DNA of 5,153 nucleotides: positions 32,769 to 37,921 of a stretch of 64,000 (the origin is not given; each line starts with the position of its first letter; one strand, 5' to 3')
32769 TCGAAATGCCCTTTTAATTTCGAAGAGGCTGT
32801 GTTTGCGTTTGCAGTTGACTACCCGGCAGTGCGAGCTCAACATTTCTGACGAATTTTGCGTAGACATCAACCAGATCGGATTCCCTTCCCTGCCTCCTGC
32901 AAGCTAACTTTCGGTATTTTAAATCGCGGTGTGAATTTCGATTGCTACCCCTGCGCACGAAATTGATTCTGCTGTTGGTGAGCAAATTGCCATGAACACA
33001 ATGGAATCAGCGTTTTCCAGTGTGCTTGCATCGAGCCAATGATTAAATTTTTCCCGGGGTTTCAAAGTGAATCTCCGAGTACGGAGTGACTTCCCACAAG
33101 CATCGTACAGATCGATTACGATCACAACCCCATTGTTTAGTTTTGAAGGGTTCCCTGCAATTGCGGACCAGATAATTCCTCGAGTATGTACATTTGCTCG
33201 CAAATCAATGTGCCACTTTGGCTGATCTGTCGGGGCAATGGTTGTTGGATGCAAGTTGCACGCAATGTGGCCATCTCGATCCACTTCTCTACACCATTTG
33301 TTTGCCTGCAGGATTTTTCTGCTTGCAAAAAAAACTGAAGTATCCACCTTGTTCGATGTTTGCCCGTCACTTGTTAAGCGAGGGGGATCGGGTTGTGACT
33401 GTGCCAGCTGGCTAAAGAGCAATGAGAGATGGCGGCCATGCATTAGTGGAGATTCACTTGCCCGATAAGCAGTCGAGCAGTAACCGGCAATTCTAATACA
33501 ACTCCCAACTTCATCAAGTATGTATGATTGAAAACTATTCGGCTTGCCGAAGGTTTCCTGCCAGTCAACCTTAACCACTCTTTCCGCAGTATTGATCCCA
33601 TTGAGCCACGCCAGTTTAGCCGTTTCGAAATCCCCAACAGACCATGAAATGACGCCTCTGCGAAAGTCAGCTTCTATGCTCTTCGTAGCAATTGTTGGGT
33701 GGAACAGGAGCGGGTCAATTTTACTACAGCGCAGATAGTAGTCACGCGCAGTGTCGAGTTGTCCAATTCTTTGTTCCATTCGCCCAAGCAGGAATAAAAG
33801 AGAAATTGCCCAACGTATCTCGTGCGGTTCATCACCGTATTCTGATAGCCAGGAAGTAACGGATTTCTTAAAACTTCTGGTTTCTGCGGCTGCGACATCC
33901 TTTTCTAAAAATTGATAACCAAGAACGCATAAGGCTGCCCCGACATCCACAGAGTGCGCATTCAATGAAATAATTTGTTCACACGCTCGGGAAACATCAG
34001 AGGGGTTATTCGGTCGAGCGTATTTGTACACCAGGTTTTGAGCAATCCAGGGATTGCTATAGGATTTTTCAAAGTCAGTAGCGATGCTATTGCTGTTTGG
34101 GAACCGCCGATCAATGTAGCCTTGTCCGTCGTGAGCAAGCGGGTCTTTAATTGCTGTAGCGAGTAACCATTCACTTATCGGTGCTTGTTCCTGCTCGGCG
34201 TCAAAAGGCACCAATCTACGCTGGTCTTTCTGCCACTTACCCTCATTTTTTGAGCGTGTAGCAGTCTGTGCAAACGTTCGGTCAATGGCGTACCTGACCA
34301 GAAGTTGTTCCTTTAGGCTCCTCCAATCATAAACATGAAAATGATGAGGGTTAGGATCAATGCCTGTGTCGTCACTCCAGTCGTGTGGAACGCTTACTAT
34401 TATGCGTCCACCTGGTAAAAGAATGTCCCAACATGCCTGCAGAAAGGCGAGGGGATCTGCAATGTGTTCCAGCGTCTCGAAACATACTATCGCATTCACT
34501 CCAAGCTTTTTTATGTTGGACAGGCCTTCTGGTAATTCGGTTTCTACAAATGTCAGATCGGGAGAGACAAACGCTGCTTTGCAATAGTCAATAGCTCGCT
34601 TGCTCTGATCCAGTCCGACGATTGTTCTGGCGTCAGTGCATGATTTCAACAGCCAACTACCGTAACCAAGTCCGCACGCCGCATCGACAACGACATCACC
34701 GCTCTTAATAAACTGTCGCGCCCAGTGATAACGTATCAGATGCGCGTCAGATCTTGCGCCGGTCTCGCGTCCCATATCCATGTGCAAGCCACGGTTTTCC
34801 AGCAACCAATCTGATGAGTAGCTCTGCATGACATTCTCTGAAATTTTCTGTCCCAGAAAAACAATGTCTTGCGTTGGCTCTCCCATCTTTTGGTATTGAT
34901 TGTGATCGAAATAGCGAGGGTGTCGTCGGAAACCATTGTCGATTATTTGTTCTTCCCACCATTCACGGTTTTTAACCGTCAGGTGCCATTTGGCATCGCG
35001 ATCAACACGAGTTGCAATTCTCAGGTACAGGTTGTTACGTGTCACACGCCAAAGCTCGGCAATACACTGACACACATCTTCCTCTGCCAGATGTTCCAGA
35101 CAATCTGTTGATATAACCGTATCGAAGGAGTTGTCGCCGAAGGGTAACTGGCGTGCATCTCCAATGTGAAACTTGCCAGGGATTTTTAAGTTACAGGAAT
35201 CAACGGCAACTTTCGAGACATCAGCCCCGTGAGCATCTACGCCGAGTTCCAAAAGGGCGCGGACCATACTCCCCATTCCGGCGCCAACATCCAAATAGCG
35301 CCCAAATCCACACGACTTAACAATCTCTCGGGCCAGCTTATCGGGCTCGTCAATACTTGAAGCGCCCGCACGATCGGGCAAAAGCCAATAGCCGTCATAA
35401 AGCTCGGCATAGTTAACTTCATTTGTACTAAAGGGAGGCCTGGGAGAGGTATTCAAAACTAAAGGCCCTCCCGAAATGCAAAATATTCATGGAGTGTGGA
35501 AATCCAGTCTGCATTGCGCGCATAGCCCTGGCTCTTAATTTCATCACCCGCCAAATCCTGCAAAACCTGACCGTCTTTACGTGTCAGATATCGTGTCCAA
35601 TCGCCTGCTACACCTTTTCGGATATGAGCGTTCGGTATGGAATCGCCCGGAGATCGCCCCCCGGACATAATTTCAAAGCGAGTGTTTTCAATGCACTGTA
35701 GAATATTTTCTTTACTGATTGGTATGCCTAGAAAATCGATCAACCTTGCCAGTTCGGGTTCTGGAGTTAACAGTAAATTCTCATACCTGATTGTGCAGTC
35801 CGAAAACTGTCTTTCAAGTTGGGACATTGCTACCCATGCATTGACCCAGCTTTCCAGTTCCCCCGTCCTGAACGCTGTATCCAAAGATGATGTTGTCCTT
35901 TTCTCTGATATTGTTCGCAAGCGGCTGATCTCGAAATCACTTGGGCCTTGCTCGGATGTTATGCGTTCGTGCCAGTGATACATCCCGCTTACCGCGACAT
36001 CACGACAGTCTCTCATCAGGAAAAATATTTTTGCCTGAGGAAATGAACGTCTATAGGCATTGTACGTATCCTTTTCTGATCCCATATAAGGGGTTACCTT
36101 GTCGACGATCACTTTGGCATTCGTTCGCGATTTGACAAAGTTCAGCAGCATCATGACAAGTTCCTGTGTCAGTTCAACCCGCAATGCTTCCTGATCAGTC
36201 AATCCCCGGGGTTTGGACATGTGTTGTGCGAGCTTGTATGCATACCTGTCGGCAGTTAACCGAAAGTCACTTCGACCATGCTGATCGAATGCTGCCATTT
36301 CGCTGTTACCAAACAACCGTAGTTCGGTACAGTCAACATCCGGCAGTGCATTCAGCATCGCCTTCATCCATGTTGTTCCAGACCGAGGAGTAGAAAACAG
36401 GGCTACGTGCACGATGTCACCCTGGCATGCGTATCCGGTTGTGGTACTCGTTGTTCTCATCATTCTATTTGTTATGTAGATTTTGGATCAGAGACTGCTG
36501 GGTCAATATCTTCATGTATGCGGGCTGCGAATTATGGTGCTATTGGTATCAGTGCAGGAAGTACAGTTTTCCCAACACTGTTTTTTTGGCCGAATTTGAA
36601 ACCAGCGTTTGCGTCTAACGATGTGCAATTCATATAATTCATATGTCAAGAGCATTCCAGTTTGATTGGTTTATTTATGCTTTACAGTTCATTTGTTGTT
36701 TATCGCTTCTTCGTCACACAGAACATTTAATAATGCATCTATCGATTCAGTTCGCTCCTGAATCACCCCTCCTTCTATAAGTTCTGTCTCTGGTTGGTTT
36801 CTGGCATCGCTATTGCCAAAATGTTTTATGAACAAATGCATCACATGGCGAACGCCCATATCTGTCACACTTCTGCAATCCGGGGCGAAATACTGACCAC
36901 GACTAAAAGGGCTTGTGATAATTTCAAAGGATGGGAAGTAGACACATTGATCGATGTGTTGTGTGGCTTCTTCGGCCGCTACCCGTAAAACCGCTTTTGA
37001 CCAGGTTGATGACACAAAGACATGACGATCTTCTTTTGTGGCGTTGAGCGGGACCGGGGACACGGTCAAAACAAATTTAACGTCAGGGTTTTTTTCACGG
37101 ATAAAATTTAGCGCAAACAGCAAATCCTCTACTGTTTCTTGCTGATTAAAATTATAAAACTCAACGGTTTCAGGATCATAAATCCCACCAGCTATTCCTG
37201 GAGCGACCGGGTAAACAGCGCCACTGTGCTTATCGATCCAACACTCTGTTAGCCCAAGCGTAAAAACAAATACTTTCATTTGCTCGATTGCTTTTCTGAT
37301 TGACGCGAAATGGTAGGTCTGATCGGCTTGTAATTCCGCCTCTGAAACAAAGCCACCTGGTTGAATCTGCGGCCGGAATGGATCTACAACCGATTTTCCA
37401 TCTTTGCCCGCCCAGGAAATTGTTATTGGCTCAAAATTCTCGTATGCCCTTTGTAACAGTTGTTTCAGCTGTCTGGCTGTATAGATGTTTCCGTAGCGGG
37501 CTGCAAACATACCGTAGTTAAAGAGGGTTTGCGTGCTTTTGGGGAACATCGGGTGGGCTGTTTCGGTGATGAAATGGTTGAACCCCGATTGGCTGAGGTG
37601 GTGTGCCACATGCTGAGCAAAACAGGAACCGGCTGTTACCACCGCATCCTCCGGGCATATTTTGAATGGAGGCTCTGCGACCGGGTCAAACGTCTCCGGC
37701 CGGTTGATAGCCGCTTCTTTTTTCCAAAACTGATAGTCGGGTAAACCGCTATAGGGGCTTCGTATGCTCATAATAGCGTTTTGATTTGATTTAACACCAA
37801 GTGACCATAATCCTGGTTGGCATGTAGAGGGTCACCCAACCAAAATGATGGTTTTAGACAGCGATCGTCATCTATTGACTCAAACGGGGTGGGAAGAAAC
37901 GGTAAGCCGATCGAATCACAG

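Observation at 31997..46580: Glycan-tailoring island dense in sulfotransferases and methyltransferases but lacking polymerase, flippase, exporter, initiating transferase and PAPS genes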

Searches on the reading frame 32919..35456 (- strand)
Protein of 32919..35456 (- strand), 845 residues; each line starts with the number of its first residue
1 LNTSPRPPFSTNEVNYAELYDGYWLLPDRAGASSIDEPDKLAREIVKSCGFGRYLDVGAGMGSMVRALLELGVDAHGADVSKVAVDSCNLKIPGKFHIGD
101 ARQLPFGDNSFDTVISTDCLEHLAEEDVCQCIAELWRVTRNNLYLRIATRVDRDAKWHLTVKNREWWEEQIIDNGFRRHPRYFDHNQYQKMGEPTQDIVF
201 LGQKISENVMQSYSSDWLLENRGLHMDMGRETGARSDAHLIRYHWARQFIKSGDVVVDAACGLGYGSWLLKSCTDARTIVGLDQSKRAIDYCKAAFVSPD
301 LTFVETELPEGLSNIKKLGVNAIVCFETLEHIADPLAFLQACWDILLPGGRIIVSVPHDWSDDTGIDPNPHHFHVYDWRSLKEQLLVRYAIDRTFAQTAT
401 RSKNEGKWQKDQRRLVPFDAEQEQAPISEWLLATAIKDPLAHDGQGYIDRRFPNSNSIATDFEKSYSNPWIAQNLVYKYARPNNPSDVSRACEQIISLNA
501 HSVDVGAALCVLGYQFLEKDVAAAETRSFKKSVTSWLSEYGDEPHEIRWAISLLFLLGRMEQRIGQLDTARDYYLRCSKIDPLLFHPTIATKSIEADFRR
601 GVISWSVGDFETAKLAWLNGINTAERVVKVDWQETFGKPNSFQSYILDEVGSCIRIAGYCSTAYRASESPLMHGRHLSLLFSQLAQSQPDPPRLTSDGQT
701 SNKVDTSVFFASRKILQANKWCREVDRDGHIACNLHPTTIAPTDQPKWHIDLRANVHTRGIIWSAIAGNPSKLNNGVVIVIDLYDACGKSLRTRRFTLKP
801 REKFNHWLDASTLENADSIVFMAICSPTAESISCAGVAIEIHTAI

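Call 3: search_protein_families(library=pfam, proteins=[window:32919-35456:-], max_evalue=0.01)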
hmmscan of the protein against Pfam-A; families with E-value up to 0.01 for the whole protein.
window:32919-35456:- (845 aa): 8 families
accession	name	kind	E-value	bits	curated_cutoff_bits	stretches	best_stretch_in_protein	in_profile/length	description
PF08241.18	Methyltransf_11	-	1.2e-28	100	21.2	2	55-142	1-90/95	Methyltransferase domain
PF13649.12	Methyltransf_25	-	6.1e-26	91.4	27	2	55-141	2-95/97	Methyltransferase domain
PF13847.12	Methyltransf_31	-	3.7e-19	69.3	27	2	53-166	6-129/145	Methyltransferase domain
PF08242.18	Methyltransf_12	-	6.3e-19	69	30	2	258-352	2-98/98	Methyltransferase domain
PF13489.12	Methyltransf_23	-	7.9e-18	65.2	27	2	249-384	17-153/164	Methyltransferase domain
PF07021.18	MetW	-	1.5e-08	35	21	1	52-140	15-103/193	Methionine biosynthesis protein MetW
PF02353.26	CMAS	-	2.3e-06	27.6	27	0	54-176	66-194/273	Mycolic acid cyclopropane synthetase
PF05175.20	MTS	-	6e-06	26.4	23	1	254-325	33-104/170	Methyltransferase small domain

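Call 7: search_protein_families(library=ncbifam, proteins=[window:32919-35456:-], max_evalue=0.01)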
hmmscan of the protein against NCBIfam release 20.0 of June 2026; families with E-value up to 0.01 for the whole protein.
window:32919-35456:- (845 aa): 25 families
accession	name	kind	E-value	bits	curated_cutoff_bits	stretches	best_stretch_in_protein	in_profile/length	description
NF045667.1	MTase_DVU1556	equivalog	1.4e-17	63.9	155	2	41-148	10-120/213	DVU_1556 family methyltransferase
TIGR01983.1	UbiG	equivalog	1.6e-13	50.5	102.95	2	253-355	50-152/228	bifunctional 2-polyprenyl-6-hydroxyphenol methylase/3-demethylubiquinol 3-O-methyltransferase UbiG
NF045825.1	FAmtase_mtf2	equivalog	3.8e-13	49.2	400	2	246-353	52-157/248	fatty-acid O-methyltransferase Mtf2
NF045823.1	PthPhpthDimycoMt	equivalog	2.6e-11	43.2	300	2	76-149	94-168/256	phthiotriol/phenolphthiotriol dimycocerosates methyltransferase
TIGR02072.1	BioC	equivalog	1.7e-10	41.2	184.95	1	52-150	36-135/244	malonyl-ACP O-methyltransferase BioC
NF041255.1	mycofact_MftM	equivalog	1e-09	38.1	200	1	52-142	141-236/289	mycofactocin oligosaccharide methyltransferase MftM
NF043040.1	corrin_prot_MT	hypoth_equivalog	3.1e-09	36.6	180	1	39-155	28-155/216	corrinoid protein-associated methyltransferase CpaM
NF047649.1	MTase_UXPK_star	exception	4e-08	32.6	460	1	58-142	87-176/283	methyltransferase/UXPK-star double selenoprotein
NF001241.0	PRK00216.1-2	equivalog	5.3e-08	32.8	327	1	48-145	49-145/231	demethylmenaquinone methyltransferase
TIGR02081.1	metW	equivalog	5.9e-07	29.2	189.5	1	53-141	16-104/194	methionine biosynthesis protein MetW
TIGR02021.1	BchM-ChlM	equivalog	7.4e-07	28.8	158.9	1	53-149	57-157/218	magnesium protoporphyrin IX methyltransferase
TIGR01934.1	MenG_MenH_UbiE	subfamily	3.3e-06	26.6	158.35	1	53-154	42-148/223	ubiquinone/menaquinone biosynthesis methyltransferase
NF001244.0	PRK00216.1-5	equivalog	3.4e-06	26.5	216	1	53-153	51-159/236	bifunctional demethylmenaquinone methyltransferase/2-methoxy-6-polyprenyl-1,4-benzoquinol methylase UbiE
NF004452.0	PRK05785.1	equivalog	9.5e-06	25.2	207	1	53-143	54-141/228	hypothetical protein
NF041536.1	ArsM_DUF2284_UU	exception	1.8e-05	23.3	575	0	95-151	130-184/459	arsenite methyltransferase/DUF2284 domain selenoprotein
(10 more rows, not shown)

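Call 24: search_solved_structures(query=window:32919-35456:-, max_evalue=0.001)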
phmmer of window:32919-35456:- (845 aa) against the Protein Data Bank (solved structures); distinct sequences matched with E-value up to 0.001: 21.
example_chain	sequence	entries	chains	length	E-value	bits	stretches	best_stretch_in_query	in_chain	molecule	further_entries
6uv6_A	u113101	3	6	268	7.9e-07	30.9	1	18-150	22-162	D-glucose O-methyltransferase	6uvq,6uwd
8zc8_A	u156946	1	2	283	1.4e-06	30.1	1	18-142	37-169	MitM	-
21zq_A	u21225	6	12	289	1.5e-06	30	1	18-142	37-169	MitM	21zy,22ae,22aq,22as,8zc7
9w6x_A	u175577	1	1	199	2.9e-06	29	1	50-141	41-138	YtkW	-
4ine_A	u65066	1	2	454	8.5e-06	27.5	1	53-127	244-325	Protein PMT-2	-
1ve3_A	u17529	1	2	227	1e-05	27.2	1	34-142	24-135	hypothetical protein PH0226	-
3bus_A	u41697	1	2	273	1.2e-05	27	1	18-142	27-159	Methyltransferase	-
6uak_A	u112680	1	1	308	1.7e-05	26.5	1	53-141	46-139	SAM dependent methyltransferase LahSB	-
4kdr_A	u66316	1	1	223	2.1e-05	26.2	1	253-356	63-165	3-demethylubiquinone-9 3-methyltransferase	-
4krh_A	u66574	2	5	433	2.1e-05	26.2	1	53-128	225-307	Phosphoethanolamine N-methyltransferase 2 | Phospholethanolamine N-methyltransferase 2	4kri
5dpm_A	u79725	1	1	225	2.2e-05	26.2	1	253-356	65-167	Ubiquinone biosynthesis O-methyltransferase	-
3hnr_A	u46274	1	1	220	3.4e-05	25.5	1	43-139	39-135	probable methyltransferase BT9727_4108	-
4kdc_A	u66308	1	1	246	3.8e-05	25.4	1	253-355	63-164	3-demethylubiquinone-9 3-methyltransferase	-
4pne_A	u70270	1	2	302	5.2e-05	24.9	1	18-166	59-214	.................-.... protein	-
6f5z_A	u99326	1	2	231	8.9e-05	24.1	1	229-357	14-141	24-sterol C-methyltransferase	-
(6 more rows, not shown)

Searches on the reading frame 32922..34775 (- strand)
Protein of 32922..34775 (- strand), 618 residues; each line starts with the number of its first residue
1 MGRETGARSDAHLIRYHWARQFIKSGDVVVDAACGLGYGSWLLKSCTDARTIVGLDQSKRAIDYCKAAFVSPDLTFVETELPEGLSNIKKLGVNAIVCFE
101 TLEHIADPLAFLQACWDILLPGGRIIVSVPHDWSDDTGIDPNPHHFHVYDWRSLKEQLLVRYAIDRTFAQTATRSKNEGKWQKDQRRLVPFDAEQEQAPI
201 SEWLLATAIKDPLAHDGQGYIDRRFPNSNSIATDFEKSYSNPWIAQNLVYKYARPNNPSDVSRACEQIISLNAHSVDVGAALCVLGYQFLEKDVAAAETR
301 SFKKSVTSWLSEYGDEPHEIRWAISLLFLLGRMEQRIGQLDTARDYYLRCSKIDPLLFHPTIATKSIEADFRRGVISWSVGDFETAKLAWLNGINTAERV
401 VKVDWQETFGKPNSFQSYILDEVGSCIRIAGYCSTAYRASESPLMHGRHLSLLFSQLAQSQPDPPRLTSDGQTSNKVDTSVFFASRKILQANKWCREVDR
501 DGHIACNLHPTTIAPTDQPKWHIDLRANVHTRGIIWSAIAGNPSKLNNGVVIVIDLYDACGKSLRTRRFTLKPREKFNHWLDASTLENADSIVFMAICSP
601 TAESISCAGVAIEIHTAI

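Call 75: search_protein_families(library=pfam, proteins=[window:32922-34775:-], max_evalue=10)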
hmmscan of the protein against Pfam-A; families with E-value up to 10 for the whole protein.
seq(618 aa): 15 families
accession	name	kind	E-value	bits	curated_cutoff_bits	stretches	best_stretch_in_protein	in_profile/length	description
PF08241.18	Methyltransf_11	-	1.9e-09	38.4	21.2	1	31-127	2-95/95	Methyltransferase domain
PF13489.12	Methyltransf_23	-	2.4e-09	37.6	27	1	22-157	17-153/164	Methyltransferase domain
PF08242.18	Methyltransf_12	-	6.1e-09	37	30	1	31-125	2-98/98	Methyltransferase domain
PF13649.12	Methyltransf_25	-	2.3e-08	35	27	1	29-123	1-97/97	Methyltransferase domain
PF13847.12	Methyltransf_31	-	3.5e-08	33.7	27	1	23-131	1-113/145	Methyltransferase domain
PF05175.20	MTS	-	0.0018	18.4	23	1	27-98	33-104/170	Methyltransferase small domain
PF08003.17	Methyltransf_9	-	0.0036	16.8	23.8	1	26-127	116-217/315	Protein of unknown function (DUF1698)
PF07021.18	MetW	-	0.0045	17.1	21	1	20-130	8-110/193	Methionine biosynthesis protein MetW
PF13181.12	TPR_8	-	0.01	16.4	25.7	1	325-355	2-32/34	Tetratricopeptide repeat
PF07719.23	TPR_2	-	0.018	15.6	27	1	326-355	3-32/34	Tetratricopeptide repeat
PF16922.11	SLD5_C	-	0.11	13.2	27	1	8-28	33-53/56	DNA replication complex GINS protein SLD5 C-terminus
PF00515.34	TPR_1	-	0.18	12.1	27.8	1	327-355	4-32/34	Tetratricopeptide repeat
PF13428.12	TPR_14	-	0.23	12.7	23.5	1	326-355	3-32/44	Tetratricopeptide repeat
PF13424.12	TPR_12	-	0.26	11.9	30.1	1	323-353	44-74/77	Tetratricopeptide repeat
PF02475.24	TRM5-TYW2_MTfase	-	0.27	11.6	28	1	22-66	33-77/164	TRM5/TYW2 methyltransferase domain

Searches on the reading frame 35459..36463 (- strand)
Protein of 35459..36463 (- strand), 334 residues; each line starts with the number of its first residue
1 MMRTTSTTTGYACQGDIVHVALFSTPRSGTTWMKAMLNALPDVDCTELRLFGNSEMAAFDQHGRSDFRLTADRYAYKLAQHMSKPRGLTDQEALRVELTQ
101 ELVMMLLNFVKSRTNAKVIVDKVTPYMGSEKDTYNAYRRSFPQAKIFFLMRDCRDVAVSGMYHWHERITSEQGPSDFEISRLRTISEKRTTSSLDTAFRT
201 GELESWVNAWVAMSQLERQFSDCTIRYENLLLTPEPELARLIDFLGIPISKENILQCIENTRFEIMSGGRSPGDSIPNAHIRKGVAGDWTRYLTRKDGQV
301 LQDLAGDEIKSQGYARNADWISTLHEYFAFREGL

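Call 3: search_protein_families(library=pfam, proteins=[window:35459-36463:-], max_evalue=0.01)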
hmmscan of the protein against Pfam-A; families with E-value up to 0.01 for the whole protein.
window:35459-36463:- (334 aa): 2 families
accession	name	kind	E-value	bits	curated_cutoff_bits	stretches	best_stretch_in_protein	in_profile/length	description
PF00685.33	Sulfotransfer_1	-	1e-24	87.7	22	1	19-307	3-249/255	Sulfotransferase domain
PF13469.12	Sulfotransfer_3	-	6.6e-22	79.3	27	1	23-249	5-214/216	Sulfotransferase family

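Call 7: search_protein_families(library=ncbifam, proteins=[window:35459-36463:-], max_evalue=0.01)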
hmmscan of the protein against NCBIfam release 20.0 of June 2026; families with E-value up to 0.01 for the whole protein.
window:35459-36463:- (334 aa): 1 family
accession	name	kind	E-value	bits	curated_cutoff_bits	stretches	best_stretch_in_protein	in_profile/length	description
NF052394.1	NodProtNoeE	equivalog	4.6e-05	22.3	500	1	22-309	13-278/387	nodulation protein NoeE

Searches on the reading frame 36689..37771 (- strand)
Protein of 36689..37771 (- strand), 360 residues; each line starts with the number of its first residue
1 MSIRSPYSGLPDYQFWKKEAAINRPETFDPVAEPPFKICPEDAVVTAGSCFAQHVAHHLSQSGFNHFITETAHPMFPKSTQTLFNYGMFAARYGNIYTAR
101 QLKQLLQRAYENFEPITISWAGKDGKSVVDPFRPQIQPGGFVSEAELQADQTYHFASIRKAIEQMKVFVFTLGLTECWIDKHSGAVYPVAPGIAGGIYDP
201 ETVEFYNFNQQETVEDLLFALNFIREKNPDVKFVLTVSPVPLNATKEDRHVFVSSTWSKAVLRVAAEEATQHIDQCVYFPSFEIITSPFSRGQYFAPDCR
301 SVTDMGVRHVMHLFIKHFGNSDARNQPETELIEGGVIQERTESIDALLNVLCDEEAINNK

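Call 3: search_protein_families(library=pfam, proteins=[window:36689-37771:-], max_evalue=0.01)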
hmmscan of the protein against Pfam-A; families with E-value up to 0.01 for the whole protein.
window:36689-37771:- (360 aa): 1 family
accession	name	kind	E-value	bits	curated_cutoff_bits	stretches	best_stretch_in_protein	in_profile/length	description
PF08885.17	GSCFA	-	7e-48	163.9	25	1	44-314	2-237/237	GSCFA family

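Call 7: search_protein_families(library=ncbifam, proteins=[window:36689-37771:-], max_evalue=0.01)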
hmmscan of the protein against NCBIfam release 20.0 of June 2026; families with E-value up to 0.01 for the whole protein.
window:36689-37771:- (360 aa): 0 families

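Call 11: find_encoding_contigs(protein=window:36689-37771:-, flank=10000, max_places=6)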
Protein window:36689-37771:- (360 aa): 8 contigs read that carry it; 6 places shown.
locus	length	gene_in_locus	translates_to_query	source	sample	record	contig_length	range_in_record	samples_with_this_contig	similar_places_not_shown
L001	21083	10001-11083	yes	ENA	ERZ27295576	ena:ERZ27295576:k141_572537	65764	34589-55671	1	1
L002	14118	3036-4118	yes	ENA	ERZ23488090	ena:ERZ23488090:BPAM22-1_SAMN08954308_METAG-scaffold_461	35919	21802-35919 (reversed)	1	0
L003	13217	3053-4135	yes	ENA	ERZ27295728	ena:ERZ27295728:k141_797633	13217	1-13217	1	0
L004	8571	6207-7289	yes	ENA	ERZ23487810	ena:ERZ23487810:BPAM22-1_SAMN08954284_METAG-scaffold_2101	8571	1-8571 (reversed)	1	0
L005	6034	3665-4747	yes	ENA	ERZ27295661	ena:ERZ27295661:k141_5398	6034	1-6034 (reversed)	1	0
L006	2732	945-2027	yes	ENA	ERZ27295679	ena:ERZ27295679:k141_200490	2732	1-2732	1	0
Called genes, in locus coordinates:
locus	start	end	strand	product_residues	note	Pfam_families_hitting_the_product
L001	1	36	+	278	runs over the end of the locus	PF02673:BacA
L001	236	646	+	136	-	PF07238:PilZ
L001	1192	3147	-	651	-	PF00534:Glycos_transf_1, PF13692:Glyco_trans_1_4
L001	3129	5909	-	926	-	-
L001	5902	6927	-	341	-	PF01073:3Beta_HSD, PF01370:Epimerase, PF02719:Polysacc_synt_2, PF04321:RmlD_sub_bind, PF16363:GDP_Man_Dehyd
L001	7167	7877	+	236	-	PF03567:Sulfotransfer_2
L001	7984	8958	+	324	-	PF13489:Methyltransf_23 (faint), PF13649:Methyltransf_25, PF08241:Methyltransf_11, PF08242:Methyltransf_12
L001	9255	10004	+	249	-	-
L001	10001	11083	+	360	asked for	PF08885:GSCFA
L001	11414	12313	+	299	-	PF13469:Sulfotransfer_3, PF00685:Sulfotransfer_1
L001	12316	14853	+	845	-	PF13847:Methyltransf_31, PF08241:Methyltransf_11, PF13649:Methyltransf_25, PF13489:Methyltransf_23, PF08241:Methyltransf_11, PF08242:Methyltransf_12, PF13649:Methyltransf_25, PF13847:Methyltransf_31, +5 more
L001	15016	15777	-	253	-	PF13469:Sulfotransfer_3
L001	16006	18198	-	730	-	PF07992:Pyr_redox_2, PF00586:AIRS, PF02769:AIRS_C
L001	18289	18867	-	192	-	PF01694:Rhomboid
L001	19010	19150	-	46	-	-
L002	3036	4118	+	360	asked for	PF08885:GSCFA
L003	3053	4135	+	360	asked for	PF08885:GSCFA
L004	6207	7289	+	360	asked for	PF08885:GSCFA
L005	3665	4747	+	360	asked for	PF08885:GSCFA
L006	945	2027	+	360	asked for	PF08885:GSCFA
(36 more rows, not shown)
